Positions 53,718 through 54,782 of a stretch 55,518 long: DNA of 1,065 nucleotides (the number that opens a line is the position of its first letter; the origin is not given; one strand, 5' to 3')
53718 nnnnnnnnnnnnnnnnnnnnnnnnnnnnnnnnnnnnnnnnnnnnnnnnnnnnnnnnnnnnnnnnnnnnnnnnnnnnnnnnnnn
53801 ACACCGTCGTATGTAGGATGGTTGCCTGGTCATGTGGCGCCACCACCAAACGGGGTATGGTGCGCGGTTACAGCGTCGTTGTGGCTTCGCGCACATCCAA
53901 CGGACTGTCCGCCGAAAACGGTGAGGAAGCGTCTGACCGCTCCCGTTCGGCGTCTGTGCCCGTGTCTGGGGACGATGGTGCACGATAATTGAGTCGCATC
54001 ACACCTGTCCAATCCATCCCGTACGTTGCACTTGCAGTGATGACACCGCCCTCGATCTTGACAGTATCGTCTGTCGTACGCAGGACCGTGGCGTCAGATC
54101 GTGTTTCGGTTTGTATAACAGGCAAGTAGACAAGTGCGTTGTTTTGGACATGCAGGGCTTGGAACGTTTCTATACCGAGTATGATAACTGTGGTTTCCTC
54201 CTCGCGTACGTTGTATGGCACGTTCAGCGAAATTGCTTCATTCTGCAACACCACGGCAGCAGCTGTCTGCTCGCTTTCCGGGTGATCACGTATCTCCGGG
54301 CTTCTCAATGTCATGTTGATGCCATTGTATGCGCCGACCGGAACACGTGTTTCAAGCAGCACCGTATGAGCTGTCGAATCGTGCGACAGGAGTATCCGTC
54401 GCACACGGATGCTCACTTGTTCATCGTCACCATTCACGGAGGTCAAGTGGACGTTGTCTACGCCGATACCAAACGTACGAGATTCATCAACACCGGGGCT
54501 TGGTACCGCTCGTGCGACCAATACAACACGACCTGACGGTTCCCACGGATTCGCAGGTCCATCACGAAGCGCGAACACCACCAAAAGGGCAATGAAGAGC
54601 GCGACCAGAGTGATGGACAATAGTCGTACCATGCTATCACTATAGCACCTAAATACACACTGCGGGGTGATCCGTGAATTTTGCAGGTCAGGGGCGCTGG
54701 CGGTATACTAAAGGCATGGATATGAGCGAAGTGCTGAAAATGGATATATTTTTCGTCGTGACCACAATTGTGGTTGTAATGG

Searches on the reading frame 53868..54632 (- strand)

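Call 45: search_protein_families(library=pfam, proteins=[window:53868-54632:-], max_evalue=0.01)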
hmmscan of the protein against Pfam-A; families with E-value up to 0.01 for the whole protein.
window:53868-54632:- (254 aa): 0 families

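Call 82: search_protein_families(library=pfam, proteins=[window:53868-54632:-], max_evalue=1)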
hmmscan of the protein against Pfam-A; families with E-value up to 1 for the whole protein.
window:53868-54632:- (254 aa): 1 family
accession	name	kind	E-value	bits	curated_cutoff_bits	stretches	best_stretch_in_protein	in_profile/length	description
PF14321.11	DUF4382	-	0.13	13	25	1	81-162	54-125/136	Domain of unknown function (DUF4382)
